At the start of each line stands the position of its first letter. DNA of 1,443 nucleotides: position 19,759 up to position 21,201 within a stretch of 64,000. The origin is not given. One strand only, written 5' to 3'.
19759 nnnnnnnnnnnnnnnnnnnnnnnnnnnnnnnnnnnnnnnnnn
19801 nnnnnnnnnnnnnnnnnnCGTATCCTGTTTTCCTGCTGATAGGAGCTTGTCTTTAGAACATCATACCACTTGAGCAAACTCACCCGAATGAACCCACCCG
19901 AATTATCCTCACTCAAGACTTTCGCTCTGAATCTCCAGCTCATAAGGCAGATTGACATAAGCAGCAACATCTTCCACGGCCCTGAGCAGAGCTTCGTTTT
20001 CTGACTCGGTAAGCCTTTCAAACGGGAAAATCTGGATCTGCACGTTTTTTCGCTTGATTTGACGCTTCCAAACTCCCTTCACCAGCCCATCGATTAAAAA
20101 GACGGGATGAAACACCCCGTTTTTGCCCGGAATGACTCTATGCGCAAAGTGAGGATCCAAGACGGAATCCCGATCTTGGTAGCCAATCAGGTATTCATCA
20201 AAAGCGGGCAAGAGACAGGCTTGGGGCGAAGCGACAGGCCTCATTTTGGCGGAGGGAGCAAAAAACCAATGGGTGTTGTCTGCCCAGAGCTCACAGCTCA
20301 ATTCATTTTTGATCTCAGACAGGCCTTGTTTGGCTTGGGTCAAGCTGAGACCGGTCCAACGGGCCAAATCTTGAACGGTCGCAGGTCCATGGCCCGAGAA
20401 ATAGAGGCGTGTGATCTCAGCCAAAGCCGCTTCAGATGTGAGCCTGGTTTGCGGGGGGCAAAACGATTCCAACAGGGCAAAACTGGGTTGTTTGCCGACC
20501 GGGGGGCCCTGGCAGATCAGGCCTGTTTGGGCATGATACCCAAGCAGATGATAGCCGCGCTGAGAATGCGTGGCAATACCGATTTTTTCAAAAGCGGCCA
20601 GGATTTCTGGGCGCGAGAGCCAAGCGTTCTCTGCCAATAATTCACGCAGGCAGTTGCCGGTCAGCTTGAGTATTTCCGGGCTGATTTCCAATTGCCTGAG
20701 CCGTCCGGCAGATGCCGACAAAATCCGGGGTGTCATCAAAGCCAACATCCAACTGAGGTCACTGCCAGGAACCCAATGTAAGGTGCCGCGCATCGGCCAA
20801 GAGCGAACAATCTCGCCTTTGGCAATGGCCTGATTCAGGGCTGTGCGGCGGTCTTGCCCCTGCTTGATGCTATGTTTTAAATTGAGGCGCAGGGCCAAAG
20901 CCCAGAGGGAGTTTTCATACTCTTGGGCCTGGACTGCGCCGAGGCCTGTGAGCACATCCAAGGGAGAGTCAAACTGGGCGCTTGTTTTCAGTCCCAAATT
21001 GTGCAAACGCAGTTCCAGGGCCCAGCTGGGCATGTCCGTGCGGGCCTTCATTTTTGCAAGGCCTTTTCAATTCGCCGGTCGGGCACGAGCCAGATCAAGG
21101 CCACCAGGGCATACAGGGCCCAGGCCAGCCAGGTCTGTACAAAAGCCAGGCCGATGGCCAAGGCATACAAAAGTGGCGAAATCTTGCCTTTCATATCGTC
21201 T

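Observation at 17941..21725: Operon linking a TMEM175-like channel, an AlkZ/YcaQ-like DNA glycosylase and a B12-radical-SAM enzyme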

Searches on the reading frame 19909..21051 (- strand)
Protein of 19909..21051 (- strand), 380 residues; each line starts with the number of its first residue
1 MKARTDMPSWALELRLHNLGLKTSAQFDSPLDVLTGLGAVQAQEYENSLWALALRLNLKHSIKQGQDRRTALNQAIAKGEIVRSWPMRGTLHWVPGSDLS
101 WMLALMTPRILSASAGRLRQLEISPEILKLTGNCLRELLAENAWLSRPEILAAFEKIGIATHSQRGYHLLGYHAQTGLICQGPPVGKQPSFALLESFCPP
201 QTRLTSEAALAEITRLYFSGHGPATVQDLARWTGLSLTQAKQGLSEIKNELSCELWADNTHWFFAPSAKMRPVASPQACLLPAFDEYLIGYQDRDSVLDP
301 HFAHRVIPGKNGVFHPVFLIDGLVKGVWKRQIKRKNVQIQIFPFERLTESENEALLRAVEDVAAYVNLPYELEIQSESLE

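Call 3: search_protein_families(library=pfam, proteins=[window:19909-21051:-], max_evalue=0.01)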
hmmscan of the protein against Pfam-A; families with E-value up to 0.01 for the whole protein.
window:19909-21051:- (380 aa): 1 family
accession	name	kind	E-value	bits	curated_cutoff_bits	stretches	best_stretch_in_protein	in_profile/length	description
PF06224.18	AlkZ-like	-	1.7e-58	199.3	25.9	1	36-364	3-328/329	DNA glycosylase AlkZ-like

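Call 4: search_protein_families(library=ncbifam, proteins=[window:19909-21051:-], max_evalue=0.01)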
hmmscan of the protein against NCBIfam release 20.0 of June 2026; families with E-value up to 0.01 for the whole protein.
window:19909-21051:- (380 aa): 0 families

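Call 10: find_encoding_contigs(protein=window:19909-21051:-, flank=10000, max_places=10)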
Protein window:19909-21051:- (380 aa): 1 contig read that carries it; 1 place shown.
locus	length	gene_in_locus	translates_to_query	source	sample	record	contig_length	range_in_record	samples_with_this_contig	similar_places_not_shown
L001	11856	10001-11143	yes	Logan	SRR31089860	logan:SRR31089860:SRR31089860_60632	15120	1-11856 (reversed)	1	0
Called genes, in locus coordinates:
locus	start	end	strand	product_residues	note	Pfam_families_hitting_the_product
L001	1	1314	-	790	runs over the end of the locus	PF01368:DHH, PF02272:DHHA1, PF17768:RecJ_OB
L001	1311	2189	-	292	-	-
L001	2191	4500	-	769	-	PF13802:Gal_mutarotas_2, PF01055:Glyco_hydro_31_2nd, PF21365:Glyco_hydro_31_3rd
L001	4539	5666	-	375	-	PF01266:DAO (faint), PF03486:HI0933_like, PF22780:HI0933_like_1st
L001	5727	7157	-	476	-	-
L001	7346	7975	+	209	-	PF00027:cNMP_binding, PF13545:HTH_Crp_2, PF00325:Crp (weak)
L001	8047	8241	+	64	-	PF11127:YgaP-like_TM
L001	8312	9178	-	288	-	PF01513:NAD_kinase, PF20143:NAD_kinase_C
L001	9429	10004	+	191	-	PF06736:TMEM175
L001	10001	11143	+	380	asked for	PF06224:AlkZ-like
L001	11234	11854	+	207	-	?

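Call 11: find_homologous_proteins(query=window:19909-21051:-, max_evalue=1e-10)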
Query window:19909-21051:- (380 aa): 4248 proteins with E <= 1e-10 among 8000 candidates; the best 120 are listed.
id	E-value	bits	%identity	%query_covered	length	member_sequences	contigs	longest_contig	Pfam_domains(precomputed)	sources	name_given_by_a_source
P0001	6.0e-256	867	100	100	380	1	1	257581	PF06224.19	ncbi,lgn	-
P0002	7.4e-213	725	84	98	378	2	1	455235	PF06224.19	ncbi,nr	ncbi:MAG: AlkZ family DNA glycosylase [Candidatus Sericytochromatia bacterium]|nr:AlkZ family DNA gl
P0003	2.1e-207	707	81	100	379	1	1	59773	PF06224.19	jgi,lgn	jgi:hypothetical protein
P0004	4.1e-200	683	78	100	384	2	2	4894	PF06224.19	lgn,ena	-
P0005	2.7e-192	657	77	99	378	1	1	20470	PF06224.19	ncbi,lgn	ncbi:MAG: winged helix DNA-binding domain-containing protein [Candidatus Sericytochromatia bacterium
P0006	9.3e-184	629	84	86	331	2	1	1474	PF06224.19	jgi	jgi:hypothetical protein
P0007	7.0e-165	567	66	98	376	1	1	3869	PF06224.19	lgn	-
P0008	2.7e-156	539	86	72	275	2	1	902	PF06224.19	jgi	jgi:hypothetical protein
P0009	9.7e-95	336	47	93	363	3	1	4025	PF06224.19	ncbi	ncbi:MAG: winged helix DNA-binding domain-containing protein [Candidatus Sericytochromatia bacterium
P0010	4.5e-93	330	44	97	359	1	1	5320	PF06224.19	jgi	jgi:hypothetical protein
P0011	5.1e-92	327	44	94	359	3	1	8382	PF06224.19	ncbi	ncbi:MAG: winged helix DNA-binding domain-containing protein [Chloroflexota bacterium]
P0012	5.7e-92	327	45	94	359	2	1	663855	PF06224.19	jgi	jgi:hypothetical protein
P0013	4.3e-91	324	46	94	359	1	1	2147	PF06224.19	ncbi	ncbi:MAG: winged helix DNA-binding domain-containing protein [Chloroflexota bacterium]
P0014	4.3e-91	324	44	94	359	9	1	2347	PF06224.19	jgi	-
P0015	4.4e-91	324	47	94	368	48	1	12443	PF06224.19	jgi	jgi:hypothetical protein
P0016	1.7e-90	322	47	93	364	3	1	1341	PF06224.19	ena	-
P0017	1.7e-90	322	49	87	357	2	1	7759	PF06224.19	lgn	-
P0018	2.5e-90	321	47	93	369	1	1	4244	PF06224.19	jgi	jgi:hypothetical protein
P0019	3.3e-90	321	44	94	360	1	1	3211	PF06224.19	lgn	-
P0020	3.6e-90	321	46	94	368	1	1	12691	PF06224.19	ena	-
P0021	5.5e-90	320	47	94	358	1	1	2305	PF06224.19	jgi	jgi:hypothetical protein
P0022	6.5e-90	320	44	94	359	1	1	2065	PF06224.19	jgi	jgi:hypothetical protein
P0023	1.2e-89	319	45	94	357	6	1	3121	PF06224.19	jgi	-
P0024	1.8e-89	319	46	91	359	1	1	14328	PF06224.19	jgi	jgi:hypothetical protein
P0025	6.1e-89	317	46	94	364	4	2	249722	PF06224.19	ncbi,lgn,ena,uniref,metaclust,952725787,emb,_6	ncbi:winged helix DNA-binding domain-containing protein [Candidatus Amarolinea aalborgensis]|uniref:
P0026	6.8e-89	317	44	95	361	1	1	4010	PF06224.19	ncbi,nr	ncbi:MAG: AlkZ family DNA glycosylase [Anaerolineae bacterium]|nr:AlkZ family DNA glycosylase [Anaer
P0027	6.9e-89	317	43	94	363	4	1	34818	PF06224.19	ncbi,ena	-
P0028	8.4e-89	316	46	96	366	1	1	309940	PF06224.19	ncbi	ncbi:MAG: winged helix DNA-binding domain-containing protein [Candidatus Sericytochromatia bacterium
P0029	1.2e-88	316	46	94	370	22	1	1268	PF06224.19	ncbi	-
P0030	1.3e-88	316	47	96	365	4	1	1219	PF06224.19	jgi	jgi:hypothetical protein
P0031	1.5e-88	316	44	93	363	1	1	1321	PF06224.19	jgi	-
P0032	1.6e-88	316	44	94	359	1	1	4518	PF06224.19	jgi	jgi:hypothetical protein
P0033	3.6e-88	314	43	94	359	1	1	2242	PF06224.19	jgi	jgi:hypothetical protein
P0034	5.4e-88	314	44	94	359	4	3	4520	PF06224.19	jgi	jgi:hypothetical protein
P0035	5.4e-88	314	44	95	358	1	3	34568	PF06224.19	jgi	jgi:hypothetical protein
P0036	5.5e-88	314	48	90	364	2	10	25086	PF06224.19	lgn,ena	-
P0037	5.6e-88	314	44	89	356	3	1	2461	PF06224.19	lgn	-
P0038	6.5e-88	313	44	94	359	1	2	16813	PF06224.19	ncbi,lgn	-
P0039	8.0e-88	313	45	94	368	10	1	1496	PF06224.19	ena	-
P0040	8.3e-88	313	44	94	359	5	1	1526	PF06224.19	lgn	-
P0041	1.8e-87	312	44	93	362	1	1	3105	PF06224.19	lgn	-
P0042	1.9e-87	312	44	95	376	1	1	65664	PF06224.19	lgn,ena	-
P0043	2.2e-87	312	44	94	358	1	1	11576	PF06224.19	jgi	jgi:hypothetical protein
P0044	2.8e-87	311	45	94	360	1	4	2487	PF06224.19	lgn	-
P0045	6.6e-87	310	47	90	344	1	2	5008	PF06224.19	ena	-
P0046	7.7e-87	310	46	94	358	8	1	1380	PF06224.19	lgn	-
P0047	8.9e-87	310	44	94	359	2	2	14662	PF06224.19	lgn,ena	-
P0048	9.2e-87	310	43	92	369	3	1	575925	PF06224.19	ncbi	ncbi:winged helix DNA-binding domain-containing protein [Paenibacillus sp. TH7-28]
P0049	9.3e-87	310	44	91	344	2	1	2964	PF06224.19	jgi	-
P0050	9.4e-87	310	44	94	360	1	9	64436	PF06224.19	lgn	-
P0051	1.0e-86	310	44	94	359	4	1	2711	PF06224.19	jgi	jgi:hypothetical protein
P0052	1.6e-86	309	46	94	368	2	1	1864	PF06224.19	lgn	-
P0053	1.8e-86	309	43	95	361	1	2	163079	PF06224.19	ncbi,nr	ncbi:MAG: AlkZ family DNA glycosylase [Anaerolineaceae bacterium]|nr:AlkZ family DNA glycosylase [An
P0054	2.0e-86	309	45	94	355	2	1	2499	PF06224.19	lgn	-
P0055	3.2e-86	308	44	94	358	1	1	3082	PF06224.19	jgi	jgi:hypothetical protein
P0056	3.8e-86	308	42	94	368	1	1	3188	PF06224.19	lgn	-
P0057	4.4e-86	307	45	90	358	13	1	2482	PF06224.19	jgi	jgi:hypothetical protein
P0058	5.0e-86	307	43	91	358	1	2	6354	PF06224.19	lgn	-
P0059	5.3e-86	307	45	94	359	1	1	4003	PF06224.19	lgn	-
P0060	6.8e-86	307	44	94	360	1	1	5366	PF06224.19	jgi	jgi:hypothetical protein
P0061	6.9e-86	307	46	94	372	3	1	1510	PF06224.19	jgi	jgi:hypothetical protein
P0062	8.7e-86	306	43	94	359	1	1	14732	PF06224.19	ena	-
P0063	1.3e-85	306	45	94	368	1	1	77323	PF06224.19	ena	-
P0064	1.6e-85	306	45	94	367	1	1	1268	PF06224.19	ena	-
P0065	1.7e-85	306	43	93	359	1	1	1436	PF06224.19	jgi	jgi:hypothetical protein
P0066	1.7e-85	306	42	94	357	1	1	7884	PF06224.19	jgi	-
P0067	1.7e-85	306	43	92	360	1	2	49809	PF06224.19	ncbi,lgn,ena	-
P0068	2.5e-85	305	46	87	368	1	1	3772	PF06224.19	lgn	-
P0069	2.6e-85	305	44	91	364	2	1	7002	PF06224.19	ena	-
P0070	2.8e-85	305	44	91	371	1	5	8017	PF06224.19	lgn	-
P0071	2.9e-85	305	44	94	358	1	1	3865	PF06224.19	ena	-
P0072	3.2e-85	305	45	90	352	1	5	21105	PF06224.19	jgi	jgi:hypothetical protein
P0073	4.7e-85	304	44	89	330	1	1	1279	PF06224.19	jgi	jgi:hypothetical protein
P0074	4.9e-85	304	43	94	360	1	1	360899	PF06224.19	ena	-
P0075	5.0e-85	304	43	95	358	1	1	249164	PF06224.19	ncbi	ncbi:MAG: winged helix DNA-binding domain-containing protein [Caldilineaceae bacterium]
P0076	5.4e-85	304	43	94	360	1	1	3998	PF06224.19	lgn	-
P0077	7.0e-85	304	45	91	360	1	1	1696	PF06224.19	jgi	jgi:hypothetical protein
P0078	7.5e-85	303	45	93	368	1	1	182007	PF06224.19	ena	-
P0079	8.1e-85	303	43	91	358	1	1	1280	PF06224.19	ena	-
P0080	9.1e-85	303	44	96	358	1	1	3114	PF06224.19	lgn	-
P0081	9.7e-85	303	43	94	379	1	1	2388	PF06224.19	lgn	-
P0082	1.2e-84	303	42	95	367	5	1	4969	PF06224.19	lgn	-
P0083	1.4e-84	303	41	97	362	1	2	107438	PF06224.19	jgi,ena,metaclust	metaclust:\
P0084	1.4e-84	302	44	94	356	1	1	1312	PF06224.19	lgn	-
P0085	1.8e-84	302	43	91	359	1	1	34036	PF06224.19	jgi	jgi:hypothetical protein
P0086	1.8e-84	302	46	84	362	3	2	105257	PF06224.19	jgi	jgi:hypothetical protein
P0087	2.1e-84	302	41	97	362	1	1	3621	PF06224.19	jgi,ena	-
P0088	2.4e-84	302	43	91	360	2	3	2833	PF06224.19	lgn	-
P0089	3.4e-84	301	43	91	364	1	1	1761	PF06224.19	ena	-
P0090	3.6e-84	301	44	90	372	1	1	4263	PF06224.19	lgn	-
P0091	3.7e-84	301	45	91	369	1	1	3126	PF06224.19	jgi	jgi:hypothetical protein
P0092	3.8e-84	301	41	95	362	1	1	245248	PF06224.19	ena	-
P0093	3.9e-84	301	43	91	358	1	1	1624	PF06224.19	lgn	-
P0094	4.6e-84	301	43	93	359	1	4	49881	PF06224.19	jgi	jgi:hypothetical protein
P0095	5.0e-84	301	43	93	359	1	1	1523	PF06224.19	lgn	-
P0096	7.1e-84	300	43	89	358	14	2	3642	PF06224.19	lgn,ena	-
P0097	7.8e-84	300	42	95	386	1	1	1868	PF06224.19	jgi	jgi:hypothetical protein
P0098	8.8e-84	300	42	91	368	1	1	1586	PF06224.19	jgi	jgi:hypothetical protein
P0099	8.9e-84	300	41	96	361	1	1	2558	PF06224.19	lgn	-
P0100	9.0e-84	300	46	87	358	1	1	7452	PF06224.19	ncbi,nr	ncbi:MAG: AlkZ family DNA glycosylase [Anaerolineales bacterium]|nr:AlkZ family DNA glycosylase [Ana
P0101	9.4e-84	300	42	95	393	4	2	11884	PF06224.19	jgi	jgi:hypothetical protein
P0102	1.0e-83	300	41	93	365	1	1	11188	PF06224.19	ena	-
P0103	1.0e-83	300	43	92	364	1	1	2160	PF06224.19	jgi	jgi:hypothetical protein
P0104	1.2e-83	299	40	97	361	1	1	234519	PF06224.19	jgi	jgi:hypothetical protein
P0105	1.2e-83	299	44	93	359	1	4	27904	PF06224.19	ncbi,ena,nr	ncbi:MAG: AlkZ family DNA glycosylase [Anaerolineae bacterium]|nr:AlkZ family DNA glycosylase [Anaer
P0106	1.3e-83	299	45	89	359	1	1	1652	PF06224.19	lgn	-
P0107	1.7e-83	299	46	88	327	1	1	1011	PF06224.19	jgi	-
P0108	2.4e-83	298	44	91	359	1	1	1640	PF06224.19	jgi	jgi:hypothetical protein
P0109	3.2e-83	298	41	93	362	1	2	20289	PF06224.19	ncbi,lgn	-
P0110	3.5e-83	298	43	90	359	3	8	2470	PF06224.19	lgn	-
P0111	4.2e-83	298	44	94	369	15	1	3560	PF06224.19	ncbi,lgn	ncbi:MAG: winged helix DNA-binding domain-containing protein [Anaerolineae bacterium]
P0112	4.2e-83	298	44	94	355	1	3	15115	PF06224.19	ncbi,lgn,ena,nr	ncbi:MAG: AlkZ family DNA glycosylase [Caldilineaceae bacterium]|nr:AlkZ family DNA glycosylase [Cal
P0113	4.7e-83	298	44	91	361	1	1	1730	PF06224.19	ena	-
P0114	5.3e-83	297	41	94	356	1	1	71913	PF06224.19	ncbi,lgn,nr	ncbi:MAG: prevent-host-death protein [Candidatus Saccharibacteria bacterium]|nr:prevent-host-death p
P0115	6.8e-83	297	45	90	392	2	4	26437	PF06224.19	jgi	-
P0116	9.5e-83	297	41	92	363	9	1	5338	PF06224.19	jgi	jgi:hypothetical protein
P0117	1.1e-82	296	43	90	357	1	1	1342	PF06224.19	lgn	-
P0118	1.4e-82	296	42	94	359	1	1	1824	PF06224.19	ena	-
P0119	1.4e-82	296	45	95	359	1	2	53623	PF06224.19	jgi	jgi:hypothetical protein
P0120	1.4e-82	296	43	91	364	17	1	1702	PF06224.19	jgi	jgi:Winged helix DNA-binding domain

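Call 12: find_encoding_contigs(protein=P0002, flank=8000, max_places=3)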
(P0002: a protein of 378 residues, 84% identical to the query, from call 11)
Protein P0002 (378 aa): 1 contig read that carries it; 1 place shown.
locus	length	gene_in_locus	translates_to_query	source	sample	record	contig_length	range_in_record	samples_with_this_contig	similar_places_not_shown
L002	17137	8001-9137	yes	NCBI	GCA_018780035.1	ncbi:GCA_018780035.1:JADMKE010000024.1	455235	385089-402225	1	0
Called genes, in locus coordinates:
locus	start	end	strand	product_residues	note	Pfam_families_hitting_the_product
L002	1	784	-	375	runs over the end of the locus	PF01266:DAO (faint), PF03486:HI0933_like, PF22780:HI0933_like_1st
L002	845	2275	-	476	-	-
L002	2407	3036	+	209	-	PF00027:cNMP_binding, PF13545:HTH_Crp_2, PF00325:Crp (weak)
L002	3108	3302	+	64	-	PF11127:YgaP-like_TM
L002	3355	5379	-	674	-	-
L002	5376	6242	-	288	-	PF01513:NAD_kinase, PF20143:NAD_kinase_C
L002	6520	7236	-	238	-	-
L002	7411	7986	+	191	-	PF06736:TMEM175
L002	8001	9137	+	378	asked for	PF06224:AlkZ-like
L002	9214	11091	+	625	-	PF02310:B12-binding, PF04055:Radical_SAM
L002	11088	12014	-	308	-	PF00072:Response_reg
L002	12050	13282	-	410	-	PF00027:cNMP_binding, PF00512:HisKA (weak), PF02518:HATPase_c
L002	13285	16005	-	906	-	-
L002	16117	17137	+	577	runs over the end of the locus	-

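Call 13: find_encoding_contigs(protein=P0003, flank=8000, max_places=3)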
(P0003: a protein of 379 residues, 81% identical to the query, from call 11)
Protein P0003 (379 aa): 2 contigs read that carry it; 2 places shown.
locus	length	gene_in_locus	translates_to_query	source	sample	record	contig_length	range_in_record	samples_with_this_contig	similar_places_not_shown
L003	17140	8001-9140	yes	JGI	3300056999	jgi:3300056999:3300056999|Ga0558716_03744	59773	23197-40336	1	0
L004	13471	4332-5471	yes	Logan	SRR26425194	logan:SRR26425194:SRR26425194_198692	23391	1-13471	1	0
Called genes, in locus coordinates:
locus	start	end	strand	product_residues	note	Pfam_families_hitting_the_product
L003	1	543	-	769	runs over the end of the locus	PF13802:Gal_mutarotas_2, PF01055:Glyco_hydro_31_2nd, PF21365:Glyco_hydro_31_3rd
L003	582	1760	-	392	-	PF00070:Pyr_redox (faint), PF00890:FAD_binding_2, PF01266:DAO, PF03486:HI0933_like, PF07992:Pyr_redox_2, PF12831:FAD_oxidored, PF13450:NAD_binding_8 (weak), PF22780:HI0933_like_1st, +4 more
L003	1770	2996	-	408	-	-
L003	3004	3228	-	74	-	-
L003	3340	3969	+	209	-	PF00027:cNMP_binding, PF13545:HTH_Crp_2, PF00325:Crp (weak)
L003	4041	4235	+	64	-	PF11127:YgaP-like_TM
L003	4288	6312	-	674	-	PF00395:SLH (faint)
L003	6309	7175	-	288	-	PF01513:NAD_kinase, PF20143:NAD_kinase_C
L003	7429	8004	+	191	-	PF06736:TMEM175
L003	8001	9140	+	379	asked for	PF06224:AlkZ-like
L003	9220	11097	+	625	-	PF02310:B12-binding, PF04055:Radical_SAM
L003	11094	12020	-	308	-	PF00072:Response_reg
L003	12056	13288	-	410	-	PF00027:cNMP_binding, PF00512:HisKA (weak), PF02518:HATPase_c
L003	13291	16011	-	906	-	-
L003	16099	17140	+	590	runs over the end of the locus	-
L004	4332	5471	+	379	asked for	PF06224:AlkZ-like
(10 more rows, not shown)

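Call 14: find_encoding_contigs(protein=P0005, flank=8000, max_places=3)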
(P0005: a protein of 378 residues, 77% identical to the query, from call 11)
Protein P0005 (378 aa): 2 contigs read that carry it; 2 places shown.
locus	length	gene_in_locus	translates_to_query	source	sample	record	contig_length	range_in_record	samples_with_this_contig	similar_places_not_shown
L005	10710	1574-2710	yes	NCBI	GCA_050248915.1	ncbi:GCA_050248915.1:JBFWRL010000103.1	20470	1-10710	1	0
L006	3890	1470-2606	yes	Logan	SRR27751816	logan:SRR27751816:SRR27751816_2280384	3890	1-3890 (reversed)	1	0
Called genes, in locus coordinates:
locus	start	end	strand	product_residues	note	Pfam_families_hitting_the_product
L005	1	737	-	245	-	PF01513:NAD_kinase, PF20143:NAD_kinase_C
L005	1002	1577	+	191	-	PF06736:TMEM175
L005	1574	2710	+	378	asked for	PF06224:AlkZ-like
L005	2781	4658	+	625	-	PF02310:B12-binding, PF04055:Radical_SAM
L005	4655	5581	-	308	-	PF00072:Response_reg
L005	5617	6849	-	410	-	PF00027:cNMP_binding, PF00512:HisKA (weak), PF02518:HATPase_c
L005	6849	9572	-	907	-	-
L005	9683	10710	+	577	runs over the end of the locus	-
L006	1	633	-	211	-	?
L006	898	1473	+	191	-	PF06736:TMEM175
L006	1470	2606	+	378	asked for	PF06224:AlkZ-like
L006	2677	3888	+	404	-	?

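Call 16: find_encoding_contigs(protein=P0007, flank=8000, max_places=3)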
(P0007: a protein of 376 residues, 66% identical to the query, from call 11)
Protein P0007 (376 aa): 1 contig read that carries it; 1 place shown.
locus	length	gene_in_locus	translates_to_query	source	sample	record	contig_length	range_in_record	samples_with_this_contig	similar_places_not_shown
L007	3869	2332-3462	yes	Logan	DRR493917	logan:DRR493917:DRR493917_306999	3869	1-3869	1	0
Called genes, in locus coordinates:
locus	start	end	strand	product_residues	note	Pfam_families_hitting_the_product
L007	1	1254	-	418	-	?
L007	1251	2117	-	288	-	PF01513:NAD_kinase, PF20143:NAD_kinase_C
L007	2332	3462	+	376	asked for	PF06224:AlkZ-like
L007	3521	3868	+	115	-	PF02310:B12-binding (weak)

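Call 17: find_encoding_contigs(protein=P0028, flank=8000, max_places=3)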
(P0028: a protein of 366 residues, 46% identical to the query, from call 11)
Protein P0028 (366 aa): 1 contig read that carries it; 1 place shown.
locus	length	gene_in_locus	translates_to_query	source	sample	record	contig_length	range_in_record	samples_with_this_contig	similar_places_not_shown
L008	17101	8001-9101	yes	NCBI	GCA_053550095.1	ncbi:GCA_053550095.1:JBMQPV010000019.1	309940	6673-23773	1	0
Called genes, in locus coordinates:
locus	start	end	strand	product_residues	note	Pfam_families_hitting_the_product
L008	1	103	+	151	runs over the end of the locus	-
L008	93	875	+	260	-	PF01510:Amidase_2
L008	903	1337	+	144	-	-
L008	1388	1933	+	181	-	PF02659:Mntp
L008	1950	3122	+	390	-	PF01053:Cys_Met_Meta_PP, PF01041:DegT_DnrJ_EryC1 (faint)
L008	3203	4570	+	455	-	-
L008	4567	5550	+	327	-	PF12569:NatA_aux_su (faint), PF00515:TPR_1 (faint), PF13371:TPR_9 (weak), PF13414:TPR_11 (faint), PF14853:Fis1_TPR_C (weak), PF13432:TPR_16 (weak), PF13371:TPR_9 (weak), PF13432:TPR_16 (weak), +6 more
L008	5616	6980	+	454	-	PF07676:PD40 (faint), PF25174:Beta-prop_THOC3 (faint), PF26549:Tricorn_N (faint), PF26550:Tricorn_2nd (faint)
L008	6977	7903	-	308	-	PF00581:Rhodanese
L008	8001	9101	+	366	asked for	PF06224:AlkZ-like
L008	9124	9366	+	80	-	-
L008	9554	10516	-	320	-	PF00072:Response_reg, PF00990:GGDEF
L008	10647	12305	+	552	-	PF00005:ABC_tran, PF02463:SMC_N (faint), PF13166:AAA_13 (faint), PF13175:AAA_15 (faint), PF13401:AAA_22 (faint), PF13476:AAA_23 (faint), PF12848:ABC_tran_Xtn, PF00005:ABC_tran, +3 more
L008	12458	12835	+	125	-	PF04828:GFA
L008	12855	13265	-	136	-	PF05610:DUF779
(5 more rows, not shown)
